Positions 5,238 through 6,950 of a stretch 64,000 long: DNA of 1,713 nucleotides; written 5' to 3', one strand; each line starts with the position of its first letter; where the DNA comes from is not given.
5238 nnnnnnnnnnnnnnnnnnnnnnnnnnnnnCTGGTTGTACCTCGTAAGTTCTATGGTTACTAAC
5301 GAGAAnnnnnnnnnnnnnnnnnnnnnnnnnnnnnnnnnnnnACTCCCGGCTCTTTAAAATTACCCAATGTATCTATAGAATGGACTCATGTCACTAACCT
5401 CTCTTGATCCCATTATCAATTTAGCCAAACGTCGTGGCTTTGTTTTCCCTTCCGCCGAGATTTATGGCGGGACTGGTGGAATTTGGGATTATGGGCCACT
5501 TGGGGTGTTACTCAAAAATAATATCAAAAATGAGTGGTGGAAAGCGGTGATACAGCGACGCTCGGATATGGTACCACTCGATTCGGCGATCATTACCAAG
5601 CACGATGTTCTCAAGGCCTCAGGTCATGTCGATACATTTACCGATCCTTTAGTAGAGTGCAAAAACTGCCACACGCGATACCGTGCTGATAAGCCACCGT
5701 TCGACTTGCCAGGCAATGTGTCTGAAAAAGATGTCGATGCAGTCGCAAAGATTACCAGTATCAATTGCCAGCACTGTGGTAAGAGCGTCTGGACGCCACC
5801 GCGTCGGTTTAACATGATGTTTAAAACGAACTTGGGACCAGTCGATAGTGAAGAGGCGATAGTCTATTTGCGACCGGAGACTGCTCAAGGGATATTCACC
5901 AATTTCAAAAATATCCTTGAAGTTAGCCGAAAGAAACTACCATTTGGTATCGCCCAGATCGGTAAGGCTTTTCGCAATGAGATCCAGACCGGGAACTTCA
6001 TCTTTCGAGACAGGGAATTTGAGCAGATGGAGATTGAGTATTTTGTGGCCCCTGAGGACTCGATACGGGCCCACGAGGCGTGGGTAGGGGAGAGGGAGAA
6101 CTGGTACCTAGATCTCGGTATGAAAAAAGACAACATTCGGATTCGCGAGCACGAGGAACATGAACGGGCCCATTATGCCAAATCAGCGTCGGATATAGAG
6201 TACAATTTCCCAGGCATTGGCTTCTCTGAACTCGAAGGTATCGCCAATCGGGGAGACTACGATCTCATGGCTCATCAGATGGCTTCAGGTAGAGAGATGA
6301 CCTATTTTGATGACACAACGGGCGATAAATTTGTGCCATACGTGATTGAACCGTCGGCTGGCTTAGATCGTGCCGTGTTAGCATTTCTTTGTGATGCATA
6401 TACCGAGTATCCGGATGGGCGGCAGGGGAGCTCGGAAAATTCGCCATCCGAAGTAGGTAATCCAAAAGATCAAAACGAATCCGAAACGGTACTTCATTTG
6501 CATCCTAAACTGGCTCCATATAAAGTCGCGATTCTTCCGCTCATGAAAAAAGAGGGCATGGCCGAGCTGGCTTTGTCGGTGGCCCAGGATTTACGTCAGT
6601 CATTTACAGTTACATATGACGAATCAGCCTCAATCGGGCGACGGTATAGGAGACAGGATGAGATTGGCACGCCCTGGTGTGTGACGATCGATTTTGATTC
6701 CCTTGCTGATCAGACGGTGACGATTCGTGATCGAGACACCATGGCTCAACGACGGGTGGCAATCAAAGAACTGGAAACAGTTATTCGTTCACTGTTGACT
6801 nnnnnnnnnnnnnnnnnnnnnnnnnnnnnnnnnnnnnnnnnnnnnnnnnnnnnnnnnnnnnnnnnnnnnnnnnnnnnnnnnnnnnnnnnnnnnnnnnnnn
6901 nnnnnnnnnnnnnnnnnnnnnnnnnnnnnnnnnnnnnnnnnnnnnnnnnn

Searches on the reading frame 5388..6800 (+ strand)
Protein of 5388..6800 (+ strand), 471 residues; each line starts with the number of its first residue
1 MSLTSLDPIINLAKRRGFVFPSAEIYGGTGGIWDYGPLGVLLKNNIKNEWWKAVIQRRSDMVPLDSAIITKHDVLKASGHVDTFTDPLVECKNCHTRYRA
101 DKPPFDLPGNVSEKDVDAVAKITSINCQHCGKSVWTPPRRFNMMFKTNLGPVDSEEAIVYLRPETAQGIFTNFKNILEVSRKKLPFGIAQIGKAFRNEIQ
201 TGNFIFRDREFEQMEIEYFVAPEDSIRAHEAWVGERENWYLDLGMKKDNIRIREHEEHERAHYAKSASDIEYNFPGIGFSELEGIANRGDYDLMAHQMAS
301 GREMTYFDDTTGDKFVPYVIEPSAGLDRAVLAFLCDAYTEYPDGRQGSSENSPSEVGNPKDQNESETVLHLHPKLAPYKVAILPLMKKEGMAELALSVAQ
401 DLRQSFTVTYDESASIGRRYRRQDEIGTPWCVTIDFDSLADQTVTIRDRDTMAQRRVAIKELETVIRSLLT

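Call 10: find_related_loci(query=window:5388-6800:+, collection=genome_contigs, flank=4000)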
Query window:5388-6800:+ (471 aa) in genome_contigs; peptide patterns used: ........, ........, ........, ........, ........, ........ (x = any residue, [..] = any of these).
600 stretches matched a pattern (row limit reached: there are more); 599 encode a relative of the query (tblastn E <= 1e-3); the best 80 are kept; 80 distinct loci.
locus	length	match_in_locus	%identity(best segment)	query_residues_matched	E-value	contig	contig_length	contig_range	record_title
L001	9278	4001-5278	55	6-470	1e-174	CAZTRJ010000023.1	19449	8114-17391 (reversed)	MAG TPA_asm: uncultured Dehalococcoidales bacterium isolate SRP167671_co1_183 genome assembly, contig: NODE_3240_length_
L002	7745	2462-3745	56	4-470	3e-173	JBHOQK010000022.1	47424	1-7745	MAG: Dehalococcoidia bacterium isolate C0_12 k141_69709, whole genome shotgun sequence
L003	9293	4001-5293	55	2-471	2e-168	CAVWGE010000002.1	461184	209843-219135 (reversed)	MAG: uncultured Chloroflexia bacterium isolate MFD04408.bin.1.9 genome assembly, contig: contig_21453, whole genome shot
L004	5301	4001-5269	54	9-470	8e-170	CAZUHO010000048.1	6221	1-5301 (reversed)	MAG TPA_asm: uncultured Dehalococcoidales bacterium isolate binchicken_co100_12 genome assembly, contig: NODE_20241_leng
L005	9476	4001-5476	51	1-470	1e-167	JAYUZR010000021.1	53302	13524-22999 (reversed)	MAG: Candidatus Berkelbacteria bacterium isolate GL16_Down_metabinner_2 GL16_Down_metabinner_2_20, whole genome shotgun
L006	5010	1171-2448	56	6-470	7e-171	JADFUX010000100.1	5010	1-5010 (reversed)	MAG: Chloroflexota bacterium isolate C2.bin.6 k83_3294006, whole genome shotgun sequence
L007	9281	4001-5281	55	6-471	2e-167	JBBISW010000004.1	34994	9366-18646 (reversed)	MAG: Chloroflexota bacterium isolate SLF170214_bin_382 NODE_951_length_34994_cov_12.373823, whole genome shotgun sequenc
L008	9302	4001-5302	55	6-462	9e-166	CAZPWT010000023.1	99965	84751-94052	MAG TPA_asm: uncultured Planctomycetia bacterium isolate binchicken_co200_325 genome assembly, contig: k141_39205, whole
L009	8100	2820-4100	54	6-470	1e-165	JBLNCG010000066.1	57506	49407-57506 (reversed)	MAG: Bacillota bacterium isolate MAG131 PRJNA950955_bin38_renamed_65, whole genome shotgun sequence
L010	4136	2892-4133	54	2-454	4e-170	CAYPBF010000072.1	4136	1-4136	MAG TPA_asm: uncultured Dehalococcoidales bacterium isolate binchicken_co294_60 genome assembly, contig: NODE_17111_leng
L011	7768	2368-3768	52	3-470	3e-163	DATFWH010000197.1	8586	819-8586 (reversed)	MAG TPA_asm: Candidatus Binatia bacterium isolate SMAG_U9485 k141_16679472, whole genome shotgun sequence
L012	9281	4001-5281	53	6-471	2e-162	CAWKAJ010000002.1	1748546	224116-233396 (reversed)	MAG: uncultured Chloroflexia bacterium isolate MFD03726.bin.1.10 genome assembly, contig: contig_31094, whole genome sho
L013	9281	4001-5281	53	2-467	2e-162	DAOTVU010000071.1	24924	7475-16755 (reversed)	MAG TPA_asm: Dehalococcoidia bacterium isolate H111_81 k127_874996, whole genome shotgun sequence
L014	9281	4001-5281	53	6-471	9e-162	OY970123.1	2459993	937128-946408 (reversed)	MAG: uncultured Chloroflexia bacterium isolate MFD01476.bin.c.5 genome assembly, chromosome: 1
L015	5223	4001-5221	54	2-447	1e-161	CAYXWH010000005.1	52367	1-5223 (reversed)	MAG TPA_asm: uncultured Dehalococcoidaceae bacterium isolate binchicken_co334_258 genome assembly, contig: NODE_906_leng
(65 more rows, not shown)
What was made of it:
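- Tried and rejected: The GlyQS scan of GTDB genomes gave nothing closer than 56% identity (call 10).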

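Call 11: find_homologous_proteins(query=window:5388-6800:+, max_evalue=1e-100)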
Query window:5388-6800:+ (471 aa): 7994 proteins with E <= 1e-100 among 8000 candidates; the best 120 are listed.
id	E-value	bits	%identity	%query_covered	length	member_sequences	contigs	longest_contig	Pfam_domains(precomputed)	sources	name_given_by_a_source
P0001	0.0e+0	1092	100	100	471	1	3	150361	PF03129.26,PF00587.31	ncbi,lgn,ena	-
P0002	4.3e-263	891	81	100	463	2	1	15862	PF03129.26,PF00587.31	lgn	-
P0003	3.1e-244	829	75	98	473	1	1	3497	PF03129.26,PF00587.31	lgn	-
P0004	6.3e-243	825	76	98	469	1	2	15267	PF03129.26,PF00587.31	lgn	-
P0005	3.4e-241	819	73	100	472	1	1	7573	PF03129.26,PF00587.31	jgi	jgi:glycyl-tRNA synthetase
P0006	2.1e-239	813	73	100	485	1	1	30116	PF03129.26,PF00587.31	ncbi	-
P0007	8.7e-237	804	72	100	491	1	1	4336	PF03129.26,PF00587.31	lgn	-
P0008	2.9e-236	803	72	100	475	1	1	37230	PF03129.26,PF00587.31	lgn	-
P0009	1.4e-235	800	74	98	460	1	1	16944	PF03129.26,PF00587.31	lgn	-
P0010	2.7e-235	799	72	100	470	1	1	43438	PF03129.26,PF00587.31,PF28494.1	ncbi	-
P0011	3.5e-235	799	73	98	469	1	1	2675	PF03129.26,PF00587.31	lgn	-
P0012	1.7e-233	793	71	99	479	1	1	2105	PF03129.26,PF00587.31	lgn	-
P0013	2.0e-232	790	70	100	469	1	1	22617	PF03129.26,PF00587.31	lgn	-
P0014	4.5e-232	789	71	100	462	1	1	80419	PF03129.26,PF00587.31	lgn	-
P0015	3.4e-231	786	71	100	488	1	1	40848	PF03129.26,PF00587.31,PF28494.1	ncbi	-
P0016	9.3e-230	781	72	98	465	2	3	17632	PF03129.26,PF00587.31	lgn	-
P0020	6.1e-192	657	61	99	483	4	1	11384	PF03129.26,PF00587.31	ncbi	-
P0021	2.5e-179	615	58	98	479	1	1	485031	PF03129.26,PF00587.31,PF28494.1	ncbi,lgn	-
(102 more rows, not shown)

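Call 13: find_encoding_contigs(protein=P0001, flank=2500, max_places=3)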
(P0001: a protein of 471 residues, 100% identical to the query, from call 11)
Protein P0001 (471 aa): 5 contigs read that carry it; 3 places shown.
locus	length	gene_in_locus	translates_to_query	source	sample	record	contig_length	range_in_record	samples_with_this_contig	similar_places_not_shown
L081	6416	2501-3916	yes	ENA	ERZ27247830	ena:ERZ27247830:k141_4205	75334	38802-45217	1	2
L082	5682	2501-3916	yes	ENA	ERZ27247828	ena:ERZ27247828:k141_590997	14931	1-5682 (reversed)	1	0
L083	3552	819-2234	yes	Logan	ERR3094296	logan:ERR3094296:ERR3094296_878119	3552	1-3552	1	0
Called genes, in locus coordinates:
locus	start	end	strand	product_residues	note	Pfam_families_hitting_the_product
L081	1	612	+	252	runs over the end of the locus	PF11967:RecO_N, PF02565:RecO_C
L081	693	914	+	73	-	-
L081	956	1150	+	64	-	-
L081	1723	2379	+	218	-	PF00188:CAP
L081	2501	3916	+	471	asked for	PF00587:tRNA-synt_2b, PF03129:HGTP_anticodon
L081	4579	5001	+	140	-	PF02381:MraZ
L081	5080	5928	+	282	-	PF01209:Ubie_methyltran (faint), PF01795:Methyltransf_5, PF13847:Methyltransf_31 (faint)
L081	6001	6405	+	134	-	-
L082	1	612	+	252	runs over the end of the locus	PF11967:RecO_N, PF02565:RecO_C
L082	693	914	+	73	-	-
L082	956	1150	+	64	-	-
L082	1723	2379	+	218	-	PF00188:CAP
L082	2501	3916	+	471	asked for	PF00587:tRNA-synt_2b, PF03129:HGTP_anticodon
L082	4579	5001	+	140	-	PF02381:MraZ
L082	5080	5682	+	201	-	?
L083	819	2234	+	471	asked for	PF00587:tRNA-synt_2b, PF03129:HGTP_anticodon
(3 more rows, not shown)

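Call 14: find_encoding_contigs(protein=P0002, flank=4000, max_places=2)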
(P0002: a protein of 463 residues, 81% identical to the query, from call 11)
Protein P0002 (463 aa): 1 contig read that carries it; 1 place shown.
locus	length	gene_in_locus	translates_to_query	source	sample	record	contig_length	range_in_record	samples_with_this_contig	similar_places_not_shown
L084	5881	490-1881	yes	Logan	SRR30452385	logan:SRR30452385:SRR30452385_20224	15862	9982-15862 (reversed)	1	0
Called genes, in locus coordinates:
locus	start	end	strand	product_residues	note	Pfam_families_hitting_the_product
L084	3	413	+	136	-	?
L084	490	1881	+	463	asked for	PF00587:tRNA-synt_2b, PF03129:HGTP_anticodon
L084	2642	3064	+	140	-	PF02381:MraZ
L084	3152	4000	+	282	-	PF01795:Methyltransf_5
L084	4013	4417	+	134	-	-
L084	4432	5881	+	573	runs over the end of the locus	PF03717:PBP_dimer, PF00905:Transpeptidase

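Call 15: find_encoding_contigs(protein=P0004, flank=4000, max_places=2)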
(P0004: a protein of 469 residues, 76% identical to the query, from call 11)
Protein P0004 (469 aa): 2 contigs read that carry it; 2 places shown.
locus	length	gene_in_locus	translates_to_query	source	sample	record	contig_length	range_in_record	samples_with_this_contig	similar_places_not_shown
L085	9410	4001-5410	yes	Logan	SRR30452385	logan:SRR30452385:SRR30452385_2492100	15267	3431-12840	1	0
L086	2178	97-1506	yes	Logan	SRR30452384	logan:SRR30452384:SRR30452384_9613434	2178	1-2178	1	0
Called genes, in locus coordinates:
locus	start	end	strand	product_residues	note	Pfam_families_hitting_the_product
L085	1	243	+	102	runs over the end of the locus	-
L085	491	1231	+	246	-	PF00483:NTP_transferase, PF01128:IspD (weak), PF02348:CTP_transf_3 (weak), PF12804:NTP_transf_3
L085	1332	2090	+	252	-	PF11967:RecO_N, PF02565:RecO_C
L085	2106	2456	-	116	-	-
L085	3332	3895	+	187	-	PF00188:CAP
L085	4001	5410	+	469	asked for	PF00587:tRNA-synt_2b, PF03129:HGTP_anticodon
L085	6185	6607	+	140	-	PF02381:MraZ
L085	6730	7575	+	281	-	PF01795:Methyltransf_5, PF13847:Methyltransf_31 (faint)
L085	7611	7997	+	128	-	-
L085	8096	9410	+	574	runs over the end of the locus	PF03717:PBP_dimer, PF13354:Beta-lactamase2 (faint), PF00905:Transpeptidase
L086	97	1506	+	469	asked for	PF00587:tRNA-synt_2b, PF03129:HGTP_anticodon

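Call 16: find_encoding_contigs(protein=P0006, flank=4000, max_places=2)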
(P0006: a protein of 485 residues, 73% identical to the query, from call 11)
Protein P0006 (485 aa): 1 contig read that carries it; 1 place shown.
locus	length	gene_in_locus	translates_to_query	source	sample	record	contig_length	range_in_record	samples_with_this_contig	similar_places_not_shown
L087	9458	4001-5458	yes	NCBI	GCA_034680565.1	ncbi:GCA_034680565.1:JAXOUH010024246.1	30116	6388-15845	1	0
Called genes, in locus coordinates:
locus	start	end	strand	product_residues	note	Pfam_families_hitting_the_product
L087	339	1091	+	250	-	PF00483:NTP_transferase, PF12804:NTP_transf_3, PF02348:CTP_transf_3 (weak)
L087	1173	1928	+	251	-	PF11967:RecO_N, PF02565:RecO_C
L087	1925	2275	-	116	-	-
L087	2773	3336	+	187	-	PF00188:CAP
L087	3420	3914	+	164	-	-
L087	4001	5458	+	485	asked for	PF00587:tRNA-synt_2b, PF03129:HGTP_anticodon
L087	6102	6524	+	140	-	PF02381:MraZ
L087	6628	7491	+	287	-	PF01795:Methyltransf_5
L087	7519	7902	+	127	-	-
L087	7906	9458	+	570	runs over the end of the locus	PF03717:PBP_dimer, PF00905:Transpeptidase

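Call 19: find_encoding_contigs(protein=P0009, flank=3000, max_places=2)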
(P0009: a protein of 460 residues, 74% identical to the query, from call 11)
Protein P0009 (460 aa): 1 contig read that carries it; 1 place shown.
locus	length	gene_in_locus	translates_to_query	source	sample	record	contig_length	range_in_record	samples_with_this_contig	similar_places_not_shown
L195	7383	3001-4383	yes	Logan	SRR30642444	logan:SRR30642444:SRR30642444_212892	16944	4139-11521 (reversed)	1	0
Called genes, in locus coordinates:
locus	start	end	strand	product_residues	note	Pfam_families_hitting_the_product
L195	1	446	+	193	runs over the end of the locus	PF00188:CAP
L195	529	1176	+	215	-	-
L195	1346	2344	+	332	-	-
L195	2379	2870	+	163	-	-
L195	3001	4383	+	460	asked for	PF00587:tRNA-synt_2b, PF03129:HGTP_anticodon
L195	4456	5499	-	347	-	PF03405:FA_desaturase_2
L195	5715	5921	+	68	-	-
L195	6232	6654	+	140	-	PF02381:MraZ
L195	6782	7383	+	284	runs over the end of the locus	PF01728:FtsJ (faint), PF01795:Methyltransf_5, PF13847:Methyltransf_31 (faint), PF13649:Methyltransf_25 (faint)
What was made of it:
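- L195 has a desaturase gene inserted at the same place (call 19).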

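Call 20: find_encoding_contigs(protein=P0005, flank=3000, max_places=2)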
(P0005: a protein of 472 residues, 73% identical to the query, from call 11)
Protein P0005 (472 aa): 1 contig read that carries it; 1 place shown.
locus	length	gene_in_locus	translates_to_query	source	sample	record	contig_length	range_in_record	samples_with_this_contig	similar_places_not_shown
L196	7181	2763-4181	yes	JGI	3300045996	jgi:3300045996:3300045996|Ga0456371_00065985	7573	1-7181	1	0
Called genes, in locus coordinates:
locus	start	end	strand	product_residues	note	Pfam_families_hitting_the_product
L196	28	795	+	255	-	PF11967:RecO_N, PF02565:RecO_C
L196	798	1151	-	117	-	-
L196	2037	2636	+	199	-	PF00188:CAP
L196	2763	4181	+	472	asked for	PF00587:tRNA-synt_2b, PF03129:HGTP_anticodon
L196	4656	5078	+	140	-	PF02381:MraZ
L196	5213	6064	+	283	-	PF01795:Methyltransf_5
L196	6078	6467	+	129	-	-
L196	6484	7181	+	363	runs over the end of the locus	?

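Call 21: find_encoding_contigs(protein=P0008, flank=3000, max_places=2)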
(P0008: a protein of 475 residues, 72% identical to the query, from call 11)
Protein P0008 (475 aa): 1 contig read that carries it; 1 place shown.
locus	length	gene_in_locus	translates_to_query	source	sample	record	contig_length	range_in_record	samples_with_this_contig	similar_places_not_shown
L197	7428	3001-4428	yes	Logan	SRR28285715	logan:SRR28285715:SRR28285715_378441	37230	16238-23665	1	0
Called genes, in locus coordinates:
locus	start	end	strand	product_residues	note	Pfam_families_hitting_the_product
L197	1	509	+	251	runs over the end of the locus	PF11967:RecO_N, PF02565:RecO_C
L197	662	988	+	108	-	PF00477:LEA_5 (weak), PF10685:KGG (faint)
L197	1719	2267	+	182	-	PF00188:CAP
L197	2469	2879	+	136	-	-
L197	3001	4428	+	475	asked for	PF00587:tRNA-synt_2b, PF03129:HGTP_anticodon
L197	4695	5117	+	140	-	PF02381:MraZ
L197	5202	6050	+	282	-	PF01795:Methyltransf_5, PF13847:Methyltransf_31 (faint)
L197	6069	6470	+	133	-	-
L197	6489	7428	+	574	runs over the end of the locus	PF03717:PBP_dimer, PF00905:Transpeptidase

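Call 26: list_cluster_members(proteins=[P0001, P0006, P0010, P0015, P0020, P0021])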
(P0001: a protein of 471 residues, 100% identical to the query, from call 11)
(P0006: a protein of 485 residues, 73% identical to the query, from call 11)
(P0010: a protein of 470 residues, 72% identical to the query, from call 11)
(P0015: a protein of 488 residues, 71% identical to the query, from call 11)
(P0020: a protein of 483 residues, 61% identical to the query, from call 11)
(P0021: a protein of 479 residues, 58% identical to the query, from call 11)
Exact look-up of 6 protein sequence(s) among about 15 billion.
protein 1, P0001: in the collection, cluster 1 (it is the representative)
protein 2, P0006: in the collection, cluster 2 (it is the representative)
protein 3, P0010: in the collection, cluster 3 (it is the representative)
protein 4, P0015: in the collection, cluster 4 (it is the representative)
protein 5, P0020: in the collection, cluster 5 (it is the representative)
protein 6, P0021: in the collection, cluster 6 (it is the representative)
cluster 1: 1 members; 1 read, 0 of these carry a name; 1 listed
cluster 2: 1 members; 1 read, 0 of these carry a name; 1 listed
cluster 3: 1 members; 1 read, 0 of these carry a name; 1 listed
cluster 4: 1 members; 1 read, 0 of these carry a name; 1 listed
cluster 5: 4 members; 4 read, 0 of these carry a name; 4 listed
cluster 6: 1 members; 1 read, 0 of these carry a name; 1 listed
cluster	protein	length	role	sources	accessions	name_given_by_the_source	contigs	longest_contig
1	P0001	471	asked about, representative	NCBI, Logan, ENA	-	-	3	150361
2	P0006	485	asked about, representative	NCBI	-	-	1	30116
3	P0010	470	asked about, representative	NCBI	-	-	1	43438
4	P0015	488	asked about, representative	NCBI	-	-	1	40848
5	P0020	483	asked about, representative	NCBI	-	-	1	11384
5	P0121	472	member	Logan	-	-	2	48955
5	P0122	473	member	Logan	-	-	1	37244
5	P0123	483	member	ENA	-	-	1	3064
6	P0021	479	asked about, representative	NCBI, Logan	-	-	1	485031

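Call 31: list_cluster_members(proteins=[P0002, P0016, P0003, P0004, P0009, P0011])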
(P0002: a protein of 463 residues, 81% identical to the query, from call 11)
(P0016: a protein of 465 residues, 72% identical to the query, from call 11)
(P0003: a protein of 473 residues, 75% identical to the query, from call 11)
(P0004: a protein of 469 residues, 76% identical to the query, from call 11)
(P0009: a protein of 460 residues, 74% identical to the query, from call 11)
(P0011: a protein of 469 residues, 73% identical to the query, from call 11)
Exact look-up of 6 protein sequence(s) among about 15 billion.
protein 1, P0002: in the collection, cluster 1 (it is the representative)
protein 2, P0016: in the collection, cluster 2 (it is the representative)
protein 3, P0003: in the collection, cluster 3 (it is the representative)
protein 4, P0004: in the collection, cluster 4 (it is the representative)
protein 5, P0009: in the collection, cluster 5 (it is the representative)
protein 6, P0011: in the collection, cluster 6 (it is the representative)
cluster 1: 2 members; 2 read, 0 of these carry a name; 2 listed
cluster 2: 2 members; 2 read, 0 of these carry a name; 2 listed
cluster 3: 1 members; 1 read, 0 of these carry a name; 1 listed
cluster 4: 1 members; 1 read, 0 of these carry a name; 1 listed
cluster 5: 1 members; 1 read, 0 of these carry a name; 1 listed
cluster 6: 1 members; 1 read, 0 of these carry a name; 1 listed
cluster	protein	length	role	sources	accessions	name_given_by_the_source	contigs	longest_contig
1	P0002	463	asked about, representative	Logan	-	-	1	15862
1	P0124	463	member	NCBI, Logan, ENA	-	-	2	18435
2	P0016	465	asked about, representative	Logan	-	-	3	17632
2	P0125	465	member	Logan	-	-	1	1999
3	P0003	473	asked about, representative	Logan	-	-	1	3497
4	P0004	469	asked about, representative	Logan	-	-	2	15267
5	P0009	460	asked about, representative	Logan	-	-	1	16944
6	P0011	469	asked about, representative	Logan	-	-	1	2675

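Call 32: find_encoding_contigs(protein=P0124, flank=3000, max_places=3)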
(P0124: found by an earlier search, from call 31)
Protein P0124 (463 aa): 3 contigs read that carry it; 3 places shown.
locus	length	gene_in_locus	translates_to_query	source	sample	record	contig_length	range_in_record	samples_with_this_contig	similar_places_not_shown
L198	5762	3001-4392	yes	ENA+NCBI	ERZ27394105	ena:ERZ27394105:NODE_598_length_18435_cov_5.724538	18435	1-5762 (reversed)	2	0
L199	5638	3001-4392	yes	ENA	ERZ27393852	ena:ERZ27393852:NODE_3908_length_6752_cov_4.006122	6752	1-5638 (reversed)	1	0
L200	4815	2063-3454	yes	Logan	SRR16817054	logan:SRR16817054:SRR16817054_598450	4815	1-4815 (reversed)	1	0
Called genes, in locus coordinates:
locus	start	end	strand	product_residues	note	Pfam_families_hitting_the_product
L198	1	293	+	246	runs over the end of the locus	PF00483:NTP_transferase, PF01128:IspD (weak), PF12804:NTP_transf_3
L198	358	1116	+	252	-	PF11967:RecO_N, PF02565:RecO_C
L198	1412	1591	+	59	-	-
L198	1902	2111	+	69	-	-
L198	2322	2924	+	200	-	PF00188:CAP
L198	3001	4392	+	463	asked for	PF00587:tRNA-synt_2b, PF03129:HGTP_anticodon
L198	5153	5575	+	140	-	PF02381:MraZ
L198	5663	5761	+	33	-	?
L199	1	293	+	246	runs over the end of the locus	PF00483:NTP_transferase, PF01128:IspD (weak), PF12804:NTP_transf_3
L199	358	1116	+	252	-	PF11967:RecO_N, PF02565:RecO_C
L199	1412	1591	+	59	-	-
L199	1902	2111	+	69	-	-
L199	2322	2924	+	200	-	PF00188:CAP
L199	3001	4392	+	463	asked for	PF00587:tRNA-synt_2b, PF03129:HGTP_anticodon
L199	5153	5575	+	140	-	PF02381:MraZ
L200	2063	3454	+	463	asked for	PF00587:tRNA-synt_2b, PF03129:HGTP_anticodon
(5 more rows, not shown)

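Call 33: find_encoding_contigs(protein=P0003, flank=3000, max_places=2)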
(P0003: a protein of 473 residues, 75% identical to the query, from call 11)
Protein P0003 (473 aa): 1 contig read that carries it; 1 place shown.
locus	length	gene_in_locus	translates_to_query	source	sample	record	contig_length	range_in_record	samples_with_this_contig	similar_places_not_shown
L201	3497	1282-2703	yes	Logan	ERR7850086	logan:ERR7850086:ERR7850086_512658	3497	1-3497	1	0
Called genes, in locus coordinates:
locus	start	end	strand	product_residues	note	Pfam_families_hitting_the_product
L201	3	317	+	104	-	?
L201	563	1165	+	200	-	PF00188:CAP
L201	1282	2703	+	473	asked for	PF00587:tRNA-synt_2b, PF03129:HGTP_anticodon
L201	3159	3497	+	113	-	?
